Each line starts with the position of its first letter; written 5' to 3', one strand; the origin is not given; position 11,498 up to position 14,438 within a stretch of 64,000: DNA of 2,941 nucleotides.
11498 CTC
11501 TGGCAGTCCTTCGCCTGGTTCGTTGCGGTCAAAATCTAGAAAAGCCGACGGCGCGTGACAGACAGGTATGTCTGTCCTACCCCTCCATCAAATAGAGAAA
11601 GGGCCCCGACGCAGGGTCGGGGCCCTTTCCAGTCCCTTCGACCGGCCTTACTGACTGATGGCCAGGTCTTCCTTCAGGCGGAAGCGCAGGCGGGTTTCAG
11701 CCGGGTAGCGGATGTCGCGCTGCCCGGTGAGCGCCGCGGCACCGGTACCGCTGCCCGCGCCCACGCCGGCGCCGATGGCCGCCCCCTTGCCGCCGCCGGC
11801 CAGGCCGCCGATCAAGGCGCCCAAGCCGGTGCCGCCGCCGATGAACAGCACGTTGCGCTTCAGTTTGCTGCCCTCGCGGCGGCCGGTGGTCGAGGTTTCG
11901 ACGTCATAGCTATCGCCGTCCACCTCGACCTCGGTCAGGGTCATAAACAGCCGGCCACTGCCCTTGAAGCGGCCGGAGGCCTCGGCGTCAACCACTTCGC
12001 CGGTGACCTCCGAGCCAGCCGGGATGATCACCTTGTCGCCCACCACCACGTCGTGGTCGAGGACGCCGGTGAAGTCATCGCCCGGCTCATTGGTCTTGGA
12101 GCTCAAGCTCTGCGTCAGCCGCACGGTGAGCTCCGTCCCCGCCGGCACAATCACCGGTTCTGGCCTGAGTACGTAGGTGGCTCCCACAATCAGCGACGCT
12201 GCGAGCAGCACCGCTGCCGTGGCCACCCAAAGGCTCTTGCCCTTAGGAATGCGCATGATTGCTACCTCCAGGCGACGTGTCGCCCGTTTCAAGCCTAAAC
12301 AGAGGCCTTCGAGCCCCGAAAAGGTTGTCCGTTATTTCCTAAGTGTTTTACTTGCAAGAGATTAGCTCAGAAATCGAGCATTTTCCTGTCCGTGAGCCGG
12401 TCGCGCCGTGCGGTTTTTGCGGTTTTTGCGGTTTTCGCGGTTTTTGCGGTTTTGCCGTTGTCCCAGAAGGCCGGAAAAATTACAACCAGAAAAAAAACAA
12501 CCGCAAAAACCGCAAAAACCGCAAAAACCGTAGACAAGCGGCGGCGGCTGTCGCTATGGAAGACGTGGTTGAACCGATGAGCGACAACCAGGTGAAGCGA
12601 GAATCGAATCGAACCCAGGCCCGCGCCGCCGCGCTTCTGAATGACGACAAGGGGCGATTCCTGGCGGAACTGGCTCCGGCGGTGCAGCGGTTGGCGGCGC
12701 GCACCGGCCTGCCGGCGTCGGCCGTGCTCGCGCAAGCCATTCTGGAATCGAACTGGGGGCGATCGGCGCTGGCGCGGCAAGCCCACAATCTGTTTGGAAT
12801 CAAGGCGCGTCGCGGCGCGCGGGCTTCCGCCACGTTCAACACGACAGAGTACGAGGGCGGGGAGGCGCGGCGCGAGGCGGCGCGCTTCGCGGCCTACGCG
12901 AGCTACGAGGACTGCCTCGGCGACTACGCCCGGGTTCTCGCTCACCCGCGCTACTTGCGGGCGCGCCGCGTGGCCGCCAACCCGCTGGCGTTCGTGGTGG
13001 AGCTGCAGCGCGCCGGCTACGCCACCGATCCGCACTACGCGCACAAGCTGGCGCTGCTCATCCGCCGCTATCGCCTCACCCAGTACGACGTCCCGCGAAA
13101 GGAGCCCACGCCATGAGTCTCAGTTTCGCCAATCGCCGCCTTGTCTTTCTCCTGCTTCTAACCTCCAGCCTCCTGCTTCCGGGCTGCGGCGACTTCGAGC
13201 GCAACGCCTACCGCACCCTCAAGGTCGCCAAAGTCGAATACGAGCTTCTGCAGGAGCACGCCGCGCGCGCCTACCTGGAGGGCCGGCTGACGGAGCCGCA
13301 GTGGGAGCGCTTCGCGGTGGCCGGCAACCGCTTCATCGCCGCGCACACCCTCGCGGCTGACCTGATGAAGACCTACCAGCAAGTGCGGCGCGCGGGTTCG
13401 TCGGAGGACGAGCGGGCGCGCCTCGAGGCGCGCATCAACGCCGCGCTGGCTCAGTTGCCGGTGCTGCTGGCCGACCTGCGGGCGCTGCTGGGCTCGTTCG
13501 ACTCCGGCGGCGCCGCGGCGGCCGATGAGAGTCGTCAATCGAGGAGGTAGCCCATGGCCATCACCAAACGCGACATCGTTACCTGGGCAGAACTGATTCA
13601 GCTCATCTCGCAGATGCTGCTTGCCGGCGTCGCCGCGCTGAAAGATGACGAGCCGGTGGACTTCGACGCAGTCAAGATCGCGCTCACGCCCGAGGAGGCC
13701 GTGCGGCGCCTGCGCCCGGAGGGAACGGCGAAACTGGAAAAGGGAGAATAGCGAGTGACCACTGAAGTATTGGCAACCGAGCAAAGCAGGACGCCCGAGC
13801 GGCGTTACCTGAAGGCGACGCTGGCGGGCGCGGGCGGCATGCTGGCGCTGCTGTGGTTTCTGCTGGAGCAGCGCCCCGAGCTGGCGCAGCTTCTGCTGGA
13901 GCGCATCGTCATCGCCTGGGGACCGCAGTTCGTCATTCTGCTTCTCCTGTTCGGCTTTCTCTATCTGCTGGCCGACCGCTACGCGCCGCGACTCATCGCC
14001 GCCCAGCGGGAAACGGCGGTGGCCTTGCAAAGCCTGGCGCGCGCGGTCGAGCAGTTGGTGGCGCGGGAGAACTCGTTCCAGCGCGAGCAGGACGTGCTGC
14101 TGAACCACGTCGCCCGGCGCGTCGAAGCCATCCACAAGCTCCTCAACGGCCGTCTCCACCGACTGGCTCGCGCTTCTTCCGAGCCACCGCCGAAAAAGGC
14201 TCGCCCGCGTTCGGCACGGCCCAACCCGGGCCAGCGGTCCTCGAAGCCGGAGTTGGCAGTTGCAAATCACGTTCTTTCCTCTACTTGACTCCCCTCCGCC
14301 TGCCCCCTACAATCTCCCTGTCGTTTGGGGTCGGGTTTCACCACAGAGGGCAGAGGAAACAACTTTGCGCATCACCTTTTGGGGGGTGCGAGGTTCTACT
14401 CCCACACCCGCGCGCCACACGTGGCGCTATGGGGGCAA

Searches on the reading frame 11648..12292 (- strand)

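Call 3: search_protein_families(library=pfam, proteins=[window:11648-12292:-], max_evalue=0.01)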
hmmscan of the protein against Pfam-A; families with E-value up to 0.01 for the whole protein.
window:11648-12292:- (214 aa): 2 families
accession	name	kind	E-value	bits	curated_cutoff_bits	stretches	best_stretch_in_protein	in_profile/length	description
PF03743.19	TrbI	-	0.00017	22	35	1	49-133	2-81/188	Bacterial conjugation TrbI-like protein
PF13441.11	Gly-zipper_YMGG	-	0.00019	21.5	28.9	1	148-186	4-43/45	YMGG-like Gly-zipper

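Call 47: search_protein_families(library=phrogs, proteins=[window:11648-12292:-], max_evalue=0.001)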
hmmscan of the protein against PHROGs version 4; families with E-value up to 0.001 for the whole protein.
window:11648-12292:- (214 aa): 0 families

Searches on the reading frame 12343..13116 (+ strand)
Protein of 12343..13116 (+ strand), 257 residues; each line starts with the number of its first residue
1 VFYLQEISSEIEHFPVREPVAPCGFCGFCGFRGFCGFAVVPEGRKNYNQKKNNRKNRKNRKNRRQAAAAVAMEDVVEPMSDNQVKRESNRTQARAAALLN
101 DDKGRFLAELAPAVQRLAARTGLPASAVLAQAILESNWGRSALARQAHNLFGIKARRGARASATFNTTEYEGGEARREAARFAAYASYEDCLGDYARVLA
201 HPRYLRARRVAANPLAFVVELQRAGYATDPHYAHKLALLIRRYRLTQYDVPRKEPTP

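Call 3: search_protein_families(library=pfam, proteins=[window:12343-13116:+], max_evalue=0.01)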
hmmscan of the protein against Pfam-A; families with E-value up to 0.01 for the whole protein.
window:12343-13116:+ (257 aa): 1 family
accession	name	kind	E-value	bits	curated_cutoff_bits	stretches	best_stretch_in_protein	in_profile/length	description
PF01832.25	Glucosaminidase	-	4.3e-34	118.3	30.2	1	111-245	1-123/123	Mannosyl-glycoprotein endo-beta-N-acetylglucosaminidase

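Call 6: search_protein_families(library=ncbifam, proteins=[window:12343-13116:+], max_evalue=0.01)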
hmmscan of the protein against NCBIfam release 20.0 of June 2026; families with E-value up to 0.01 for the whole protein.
window:12343-13116:+ (257 aa): 14 families
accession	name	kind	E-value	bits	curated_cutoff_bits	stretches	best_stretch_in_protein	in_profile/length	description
NF038016.1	sporang_Gsm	equivalog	2.4e-39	135.6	240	1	94-249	155-316/316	sporangiospore maturation cell wall hydrolase GsmA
TIGR02541.1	flagell_FlgJ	equivalog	2.6e-37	129.3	193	1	58-240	96-290/294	flagellar assembly peptidoglycan hydrolase FlgJ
NF009354.0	PRK12709.1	equivalog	1.3e-30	107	456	1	101-241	174-320/323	flagellar rod assembly protein/muramidase FlgJ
NF009358.0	PRK12713.1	equivalog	1.1e-23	84.3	595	1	88-244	163-327/339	flagellar rod assembly protein/muramidase FlgJ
NF009357.0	PRK12712.1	equivalog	1.4e-23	83.9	606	1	105-241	199-340/344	flagellar rod assembly protein/muramidase FlgJ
NF006359.0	PRK08581.1-1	equivalog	3.6e-19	68.9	798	1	99-252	316-475/619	amidase domain-containing protein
NF004974.0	PRK06347.1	equivalog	1.4e-18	67.2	701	1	55-250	95-304/592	1,4-beta-N-acetylmuramoylhydrolase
NF006360.0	PRK08581.1-2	equivalog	1.5e-18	66.6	605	1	102-250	409-564/709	amidase domain-containing protein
NF009355.0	PRK12710.1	equivalog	1.6e-16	60.3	358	1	106-238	133-271/291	flagellar rod assembly protein/muramidase FlgJ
NF006362.0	PRK08581.1-4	equivalog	6.9e-15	55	620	1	105-249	239-388/541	amidase domain-containing protein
NF006361.0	PRK08581.1-3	equivalog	2.9e-14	52.4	839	1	106-252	351-504/652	amidase domain-containing protein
NF007681.0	PRK10356.1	equivalog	1.8e-06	27.4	193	1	123-160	149-186/274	protein bax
TIGR02894.1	DNA_bind_RsfA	subfamily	0.00049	20.3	126.45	1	35-97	47-108/161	RsfA family transcriptional regulator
NF052335.1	PdgHdaseHSB129560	equivalog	0.0044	16.4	500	1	110-157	66-113/330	peptidoglycan hydrolase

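Call 47: search_protein_families(library=phrogs, proteins=[window:12343-13116:+], max_evalue=0.001)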
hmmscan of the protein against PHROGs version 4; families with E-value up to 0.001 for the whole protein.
window:12343-13116:+ (257 aa): 8 families
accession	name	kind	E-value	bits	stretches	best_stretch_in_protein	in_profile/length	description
phrog_3513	-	lysis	6.6e-46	157.9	1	62-255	606-797/1434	endolysin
phrog_18032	-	lysis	5.7e-35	122.2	1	109-249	10-153/248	endolysin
phrog_12727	-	lysis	2.2e-34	120.4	1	105-250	5-152/393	endolysin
phrog_1309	-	lysis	7.4e-24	85.9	1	126-249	23-151/410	endolysin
phrog_8251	-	lysis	1.9e-23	84.3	1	114-249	12-148/250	endolysin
phrog_10967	-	lysis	3.9e-22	80.3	1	120-249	21-153/266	endolysin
phrog_326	-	other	7.7e-20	71.6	1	104-249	128-278/985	tail protein with endopeptidase domain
phrog_10051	-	lysis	1.6e-06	28.6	1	125-241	99-209/455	endolysin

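Call 70: search_protein_families(library=padloc, proteins=[window:12343-13116:+], max_evalue=0.001)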
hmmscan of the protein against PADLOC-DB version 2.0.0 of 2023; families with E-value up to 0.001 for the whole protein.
window:12343-13116:+ (257 aa): 0 families

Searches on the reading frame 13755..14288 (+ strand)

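Call 3: search_protein_families(library=pfam, proteins=[window:13755-14288:+], max_evalue=0.01)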
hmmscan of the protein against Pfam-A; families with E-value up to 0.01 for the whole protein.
window:13755-14288:+ (177 aa): 0 families

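Call 6: search_protein_families(library=ncbifam, proteins=[window:13755-14288:+], max_evalue=0.01)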
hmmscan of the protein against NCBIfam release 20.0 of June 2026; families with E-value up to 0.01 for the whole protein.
window:13755-14288:+ (177 aa): 1 family
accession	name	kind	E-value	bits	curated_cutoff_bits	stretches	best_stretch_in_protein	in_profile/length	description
NF008010.0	PRK10739.1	equivalog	0.0081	16.2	215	0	25-75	116-166/197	YhgN family NAAT transporter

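Call 47: search_protein_families(library=phrogs, proteins=[window:13755-14288:+], max_evalue=0.001)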
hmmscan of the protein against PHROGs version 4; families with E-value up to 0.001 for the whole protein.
window:13755-14288:+ (177 aa): 0 families

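Call 70: search_protein_families(library=padloc, proteins=[window:13755-14288:+], max_evalue=0.001)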
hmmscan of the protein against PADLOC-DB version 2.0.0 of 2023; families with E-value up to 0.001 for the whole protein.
window:13755-14288:+ (177 aa): 0 families
